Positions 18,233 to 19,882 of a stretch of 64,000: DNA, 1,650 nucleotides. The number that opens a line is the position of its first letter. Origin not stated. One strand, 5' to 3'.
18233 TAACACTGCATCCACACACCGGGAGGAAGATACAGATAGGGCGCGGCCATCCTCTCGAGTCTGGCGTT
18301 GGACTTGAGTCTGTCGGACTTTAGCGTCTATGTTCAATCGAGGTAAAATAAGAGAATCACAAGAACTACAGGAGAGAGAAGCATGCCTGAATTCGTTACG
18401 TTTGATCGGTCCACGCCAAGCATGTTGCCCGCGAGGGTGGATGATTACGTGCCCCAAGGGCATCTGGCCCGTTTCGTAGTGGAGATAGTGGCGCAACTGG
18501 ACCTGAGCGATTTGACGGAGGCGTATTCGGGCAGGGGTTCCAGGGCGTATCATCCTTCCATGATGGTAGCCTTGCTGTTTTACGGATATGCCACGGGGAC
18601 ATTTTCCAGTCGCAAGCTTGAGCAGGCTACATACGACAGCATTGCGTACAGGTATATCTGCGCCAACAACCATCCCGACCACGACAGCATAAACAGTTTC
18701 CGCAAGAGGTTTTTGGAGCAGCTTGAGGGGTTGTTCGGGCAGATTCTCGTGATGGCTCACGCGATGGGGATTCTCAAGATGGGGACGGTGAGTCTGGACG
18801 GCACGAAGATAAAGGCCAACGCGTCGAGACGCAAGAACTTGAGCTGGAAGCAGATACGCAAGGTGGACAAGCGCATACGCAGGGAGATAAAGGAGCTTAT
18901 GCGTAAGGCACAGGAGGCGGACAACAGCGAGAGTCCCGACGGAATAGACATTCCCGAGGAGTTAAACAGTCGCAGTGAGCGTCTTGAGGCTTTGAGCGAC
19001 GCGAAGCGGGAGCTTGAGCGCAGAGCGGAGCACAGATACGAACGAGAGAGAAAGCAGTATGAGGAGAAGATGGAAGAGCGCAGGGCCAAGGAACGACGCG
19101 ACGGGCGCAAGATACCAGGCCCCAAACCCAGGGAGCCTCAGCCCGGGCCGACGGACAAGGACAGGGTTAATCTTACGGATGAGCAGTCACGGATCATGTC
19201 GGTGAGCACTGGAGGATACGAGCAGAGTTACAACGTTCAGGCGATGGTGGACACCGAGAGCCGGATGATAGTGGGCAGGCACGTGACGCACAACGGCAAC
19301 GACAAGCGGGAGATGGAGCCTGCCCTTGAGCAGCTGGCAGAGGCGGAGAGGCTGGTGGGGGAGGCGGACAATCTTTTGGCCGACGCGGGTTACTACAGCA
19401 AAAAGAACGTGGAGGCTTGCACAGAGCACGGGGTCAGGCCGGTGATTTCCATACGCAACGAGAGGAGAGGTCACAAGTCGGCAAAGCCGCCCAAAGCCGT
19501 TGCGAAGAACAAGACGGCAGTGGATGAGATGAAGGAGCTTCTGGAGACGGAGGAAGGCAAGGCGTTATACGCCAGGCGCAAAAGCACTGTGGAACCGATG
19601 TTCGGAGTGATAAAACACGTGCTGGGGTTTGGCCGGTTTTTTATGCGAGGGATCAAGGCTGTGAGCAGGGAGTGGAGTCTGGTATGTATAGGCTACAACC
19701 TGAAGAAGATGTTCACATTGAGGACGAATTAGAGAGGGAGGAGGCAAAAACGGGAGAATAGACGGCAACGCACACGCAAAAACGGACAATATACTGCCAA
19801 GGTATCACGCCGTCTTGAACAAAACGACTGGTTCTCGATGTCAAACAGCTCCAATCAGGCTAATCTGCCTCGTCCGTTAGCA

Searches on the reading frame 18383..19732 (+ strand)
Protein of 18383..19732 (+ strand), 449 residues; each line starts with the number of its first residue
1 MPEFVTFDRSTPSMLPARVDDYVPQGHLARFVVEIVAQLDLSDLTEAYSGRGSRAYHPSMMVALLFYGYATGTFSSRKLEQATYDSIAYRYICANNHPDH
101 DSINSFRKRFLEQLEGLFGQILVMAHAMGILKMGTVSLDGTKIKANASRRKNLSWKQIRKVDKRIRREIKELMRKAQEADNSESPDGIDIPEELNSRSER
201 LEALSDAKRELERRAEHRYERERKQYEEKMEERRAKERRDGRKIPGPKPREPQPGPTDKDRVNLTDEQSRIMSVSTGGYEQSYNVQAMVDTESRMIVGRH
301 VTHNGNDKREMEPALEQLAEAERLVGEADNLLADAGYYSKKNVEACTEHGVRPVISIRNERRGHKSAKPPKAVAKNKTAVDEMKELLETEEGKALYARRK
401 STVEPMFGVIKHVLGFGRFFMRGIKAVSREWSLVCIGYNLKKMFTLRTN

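Call 49: search_protein_families(library=pfam, proteins=[window:18383-19732:+], max_evalue=0.001)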
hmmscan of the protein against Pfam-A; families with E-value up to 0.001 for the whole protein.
window:18383-19732:+ (449 aa): 4 families
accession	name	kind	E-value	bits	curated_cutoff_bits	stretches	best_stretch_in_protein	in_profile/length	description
PF01609.27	DDE_Tnp_1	-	2.4e-22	80.1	23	1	267-440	22-200/200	Transposase DDE domain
PF05598.16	DUF772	-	1.9e-17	63.5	23.1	1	52-121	1-74/74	Transposase domain (DUF772)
PF13751.12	DDE_Tnp_1_6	-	3.3e-16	60.1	25.1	1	377-443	58-124/125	Transposase DDE domain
PF00665.32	rve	-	0.00093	19.9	32.6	0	280-357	21-98/102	Integrase core domain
